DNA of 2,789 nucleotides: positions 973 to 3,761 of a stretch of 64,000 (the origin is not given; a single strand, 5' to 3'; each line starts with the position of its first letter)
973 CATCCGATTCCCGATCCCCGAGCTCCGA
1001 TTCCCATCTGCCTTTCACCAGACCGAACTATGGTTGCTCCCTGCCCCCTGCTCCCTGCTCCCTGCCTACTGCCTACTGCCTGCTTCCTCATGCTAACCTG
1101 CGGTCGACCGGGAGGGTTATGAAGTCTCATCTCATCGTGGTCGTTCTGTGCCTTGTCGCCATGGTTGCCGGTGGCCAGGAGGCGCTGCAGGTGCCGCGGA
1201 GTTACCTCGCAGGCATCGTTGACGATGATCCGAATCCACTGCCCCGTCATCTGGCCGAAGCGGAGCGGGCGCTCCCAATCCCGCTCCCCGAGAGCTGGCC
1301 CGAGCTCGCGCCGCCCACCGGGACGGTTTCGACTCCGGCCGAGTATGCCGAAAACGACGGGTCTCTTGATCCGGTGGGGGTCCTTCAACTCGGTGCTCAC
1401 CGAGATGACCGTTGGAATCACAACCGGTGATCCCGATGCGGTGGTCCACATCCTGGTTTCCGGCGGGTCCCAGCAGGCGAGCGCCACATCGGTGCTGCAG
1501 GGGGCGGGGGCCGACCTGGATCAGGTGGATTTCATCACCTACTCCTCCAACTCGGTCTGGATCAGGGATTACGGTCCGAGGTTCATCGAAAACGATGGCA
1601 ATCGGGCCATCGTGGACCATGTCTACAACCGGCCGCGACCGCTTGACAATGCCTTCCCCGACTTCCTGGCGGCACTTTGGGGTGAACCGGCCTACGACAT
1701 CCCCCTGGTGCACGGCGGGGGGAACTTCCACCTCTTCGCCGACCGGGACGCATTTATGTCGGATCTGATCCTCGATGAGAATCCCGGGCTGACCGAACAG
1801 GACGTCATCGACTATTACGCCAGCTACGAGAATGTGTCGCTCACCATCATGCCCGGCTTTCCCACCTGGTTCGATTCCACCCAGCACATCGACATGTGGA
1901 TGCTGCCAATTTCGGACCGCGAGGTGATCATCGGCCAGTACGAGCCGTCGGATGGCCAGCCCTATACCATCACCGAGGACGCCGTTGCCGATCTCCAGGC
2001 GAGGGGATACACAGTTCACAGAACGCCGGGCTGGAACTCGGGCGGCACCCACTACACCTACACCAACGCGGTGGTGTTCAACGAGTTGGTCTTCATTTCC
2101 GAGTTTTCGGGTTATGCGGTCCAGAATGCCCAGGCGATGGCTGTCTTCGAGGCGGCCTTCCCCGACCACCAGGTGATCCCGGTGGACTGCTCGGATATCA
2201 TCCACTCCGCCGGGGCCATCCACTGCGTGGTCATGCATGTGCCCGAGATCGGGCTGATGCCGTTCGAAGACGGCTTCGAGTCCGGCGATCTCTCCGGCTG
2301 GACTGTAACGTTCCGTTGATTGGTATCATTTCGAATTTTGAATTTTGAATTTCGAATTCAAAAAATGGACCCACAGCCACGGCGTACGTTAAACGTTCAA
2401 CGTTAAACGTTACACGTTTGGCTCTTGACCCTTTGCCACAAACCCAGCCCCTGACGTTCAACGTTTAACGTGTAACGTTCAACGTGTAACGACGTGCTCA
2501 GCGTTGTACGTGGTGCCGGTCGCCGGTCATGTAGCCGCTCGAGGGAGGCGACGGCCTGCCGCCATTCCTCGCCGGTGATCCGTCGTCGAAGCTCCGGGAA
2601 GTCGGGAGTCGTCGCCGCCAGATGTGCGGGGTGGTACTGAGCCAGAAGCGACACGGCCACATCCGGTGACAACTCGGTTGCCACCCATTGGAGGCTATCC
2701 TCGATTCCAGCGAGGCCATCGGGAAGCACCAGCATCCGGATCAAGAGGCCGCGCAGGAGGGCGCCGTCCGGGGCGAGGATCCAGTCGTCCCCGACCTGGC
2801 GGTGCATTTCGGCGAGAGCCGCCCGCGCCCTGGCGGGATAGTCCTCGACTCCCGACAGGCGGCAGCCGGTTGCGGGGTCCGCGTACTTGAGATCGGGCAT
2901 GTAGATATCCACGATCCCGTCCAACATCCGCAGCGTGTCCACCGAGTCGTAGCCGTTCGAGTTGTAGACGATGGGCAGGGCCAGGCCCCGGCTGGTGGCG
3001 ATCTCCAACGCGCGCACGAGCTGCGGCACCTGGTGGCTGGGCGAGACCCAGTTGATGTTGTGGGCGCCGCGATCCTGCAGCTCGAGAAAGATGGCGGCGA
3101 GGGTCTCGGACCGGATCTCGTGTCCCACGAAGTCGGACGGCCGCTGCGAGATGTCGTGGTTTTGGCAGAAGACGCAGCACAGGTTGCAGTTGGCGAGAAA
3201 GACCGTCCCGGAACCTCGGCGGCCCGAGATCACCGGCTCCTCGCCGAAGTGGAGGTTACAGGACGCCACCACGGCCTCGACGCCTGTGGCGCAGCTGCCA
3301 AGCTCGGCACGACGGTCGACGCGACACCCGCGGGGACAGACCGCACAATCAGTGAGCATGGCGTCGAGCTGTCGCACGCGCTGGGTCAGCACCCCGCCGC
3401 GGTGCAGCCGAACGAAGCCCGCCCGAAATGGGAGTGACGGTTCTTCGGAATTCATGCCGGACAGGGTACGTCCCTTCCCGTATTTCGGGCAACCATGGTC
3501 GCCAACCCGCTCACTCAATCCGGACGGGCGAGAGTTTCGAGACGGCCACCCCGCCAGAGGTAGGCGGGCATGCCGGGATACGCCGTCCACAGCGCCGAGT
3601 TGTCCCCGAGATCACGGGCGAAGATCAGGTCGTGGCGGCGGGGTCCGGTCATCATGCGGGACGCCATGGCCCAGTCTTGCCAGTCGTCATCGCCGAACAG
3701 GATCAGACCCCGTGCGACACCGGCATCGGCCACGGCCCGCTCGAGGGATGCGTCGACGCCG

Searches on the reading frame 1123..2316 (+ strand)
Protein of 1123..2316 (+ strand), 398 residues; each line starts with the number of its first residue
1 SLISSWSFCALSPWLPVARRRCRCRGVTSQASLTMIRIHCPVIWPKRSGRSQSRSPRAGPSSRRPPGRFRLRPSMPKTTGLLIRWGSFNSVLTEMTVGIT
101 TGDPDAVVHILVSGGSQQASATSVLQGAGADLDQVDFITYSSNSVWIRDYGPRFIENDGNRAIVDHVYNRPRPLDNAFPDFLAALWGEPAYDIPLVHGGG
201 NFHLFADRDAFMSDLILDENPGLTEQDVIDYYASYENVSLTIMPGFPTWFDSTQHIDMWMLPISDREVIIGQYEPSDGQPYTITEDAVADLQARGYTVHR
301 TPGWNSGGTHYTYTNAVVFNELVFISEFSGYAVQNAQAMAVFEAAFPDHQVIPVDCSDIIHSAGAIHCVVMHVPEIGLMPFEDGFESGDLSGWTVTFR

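Call 24: search_protein_families(library=pfam, proteins=[window:1123-2316:+], max_evalue=0.01)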
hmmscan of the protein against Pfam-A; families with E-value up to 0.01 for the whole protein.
window:1123-2316:+ (398 aa): 1 family
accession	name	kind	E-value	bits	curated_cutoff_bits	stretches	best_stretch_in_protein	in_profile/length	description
PF04371.20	PAD_porph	-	2.9e-27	96.2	25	1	107-374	47-321/321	Porphyromonas-type peptidyl-arginine deiminase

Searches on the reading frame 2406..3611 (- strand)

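Call 24: search_protein_families(library=pfam, proteins=[window:2406-3611:-], max_evalue=0.01)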
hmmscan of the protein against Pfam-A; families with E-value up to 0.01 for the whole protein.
window:2406-3611:- (402 aa): 1 family
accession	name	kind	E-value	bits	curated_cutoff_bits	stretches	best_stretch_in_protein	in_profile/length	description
PF04055.27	Radical_SAM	-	5.2e-07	30.4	29.5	1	139-260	4-127/166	Radical SAM superfamily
